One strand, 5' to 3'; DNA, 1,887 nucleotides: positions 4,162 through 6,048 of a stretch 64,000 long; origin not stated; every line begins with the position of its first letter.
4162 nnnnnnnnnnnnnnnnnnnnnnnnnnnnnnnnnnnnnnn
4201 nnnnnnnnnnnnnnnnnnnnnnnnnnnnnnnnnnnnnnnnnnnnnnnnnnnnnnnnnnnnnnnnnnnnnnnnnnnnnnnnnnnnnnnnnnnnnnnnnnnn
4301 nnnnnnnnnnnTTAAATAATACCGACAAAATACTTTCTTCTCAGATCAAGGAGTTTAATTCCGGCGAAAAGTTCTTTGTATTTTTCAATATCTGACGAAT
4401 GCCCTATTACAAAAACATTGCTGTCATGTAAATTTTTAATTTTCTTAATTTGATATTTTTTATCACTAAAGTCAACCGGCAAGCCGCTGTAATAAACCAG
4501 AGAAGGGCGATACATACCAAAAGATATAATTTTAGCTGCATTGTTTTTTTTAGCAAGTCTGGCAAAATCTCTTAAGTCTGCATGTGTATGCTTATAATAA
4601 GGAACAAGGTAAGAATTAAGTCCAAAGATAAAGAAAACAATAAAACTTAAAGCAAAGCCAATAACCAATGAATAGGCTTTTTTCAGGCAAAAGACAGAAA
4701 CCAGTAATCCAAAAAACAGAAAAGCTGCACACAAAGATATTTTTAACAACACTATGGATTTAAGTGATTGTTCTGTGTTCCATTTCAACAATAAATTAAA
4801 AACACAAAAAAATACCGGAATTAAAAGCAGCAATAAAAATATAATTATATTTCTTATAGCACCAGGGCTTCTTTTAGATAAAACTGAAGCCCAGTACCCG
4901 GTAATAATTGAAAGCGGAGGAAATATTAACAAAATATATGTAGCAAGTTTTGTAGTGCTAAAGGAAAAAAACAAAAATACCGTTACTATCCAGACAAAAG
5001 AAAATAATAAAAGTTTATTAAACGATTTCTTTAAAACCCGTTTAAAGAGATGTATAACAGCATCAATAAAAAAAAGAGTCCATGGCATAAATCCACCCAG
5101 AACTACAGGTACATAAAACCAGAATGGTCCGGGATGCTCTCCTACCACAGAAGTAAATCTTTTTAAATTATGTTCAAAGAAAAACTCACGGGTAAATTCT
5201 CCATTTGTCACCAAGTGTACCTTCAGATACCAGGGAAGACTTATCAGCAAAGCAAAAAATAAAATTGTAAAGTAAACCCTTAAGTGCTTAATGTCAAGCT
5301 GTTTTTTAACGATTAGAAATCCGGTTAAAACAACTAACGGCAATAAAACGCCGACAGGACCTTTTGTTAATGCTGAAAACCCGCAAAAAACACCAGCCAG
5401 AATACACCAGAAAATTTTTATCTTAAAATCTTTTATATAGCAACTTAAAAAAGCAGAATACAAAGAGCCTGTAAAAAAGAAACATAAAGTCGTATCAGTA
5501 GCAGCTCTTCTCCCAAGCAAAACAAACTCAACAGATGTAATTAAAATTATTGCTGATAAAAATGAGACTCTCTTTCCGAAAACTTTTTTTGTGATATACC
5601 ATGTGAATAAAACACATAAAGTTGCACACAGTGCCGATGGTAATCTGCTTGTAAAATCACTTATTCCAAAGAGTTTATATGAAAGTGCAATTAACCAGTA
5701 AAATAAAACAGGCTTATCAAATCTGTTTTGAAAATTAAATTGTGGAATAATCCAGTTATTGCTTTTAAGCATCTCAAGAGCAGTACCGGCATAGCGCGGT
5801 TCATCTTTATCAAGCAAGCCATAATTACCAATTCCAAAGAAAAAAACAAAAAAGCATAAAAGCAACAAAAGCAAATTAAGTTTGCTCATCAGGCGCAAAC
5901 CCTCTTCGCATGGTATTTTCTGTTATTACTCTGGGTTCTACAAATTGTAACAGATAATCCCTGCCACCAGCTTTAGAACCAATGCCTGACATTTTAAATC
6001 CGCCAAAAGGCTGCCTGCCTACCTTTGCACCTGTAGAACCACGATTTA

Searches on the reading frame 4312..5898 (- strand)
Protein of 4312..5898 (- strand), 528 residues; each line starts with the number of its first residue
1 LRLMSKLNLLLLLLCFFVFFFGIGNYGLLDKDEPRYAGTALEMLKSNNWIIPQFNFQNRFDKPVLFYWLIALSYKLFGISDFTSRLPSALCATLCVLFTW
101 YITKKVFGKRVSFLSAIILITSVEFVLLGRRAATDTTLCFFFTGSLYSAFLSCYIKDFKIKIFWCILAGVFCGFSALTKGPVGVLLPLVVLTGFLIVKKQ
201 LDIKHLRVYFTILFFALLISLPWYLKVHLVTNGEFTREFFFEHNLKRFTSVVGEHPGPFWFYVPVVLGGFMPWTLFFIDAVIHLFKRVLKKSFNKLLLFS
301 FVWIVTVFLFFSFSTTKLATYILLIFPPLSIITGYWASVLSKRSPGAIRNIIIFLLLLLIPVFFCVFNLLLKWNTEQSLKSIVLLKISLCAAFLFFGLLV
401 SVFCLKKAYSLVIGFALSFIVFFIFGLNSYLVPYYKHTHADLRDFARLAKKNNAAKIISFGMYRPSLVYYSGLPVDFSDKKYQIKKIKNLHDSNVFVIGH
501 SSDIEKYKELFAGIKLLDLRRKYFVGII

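Call 63: search_protein_families(library=pfam, proteins=[window:4312-5898:-], max_evalue=0.00001)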
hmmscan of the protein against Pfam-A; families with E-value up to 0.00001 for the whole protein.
window:4312-5898:- (528 aa): 2 families
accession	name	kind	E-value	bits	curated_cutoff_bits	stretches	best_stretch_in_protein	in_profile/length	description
PF13231.12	PMT_2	-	2.2e-21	77.2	26.1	1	61-223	1-160/160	Dolichyl-phosphate-mannose-protein mannosyltransferase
PF02366.24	PMT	-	8.2e-17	62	22.7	1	14-226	6-233/245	Dolichyl-phosphate-mannose-protein mannosyltransferase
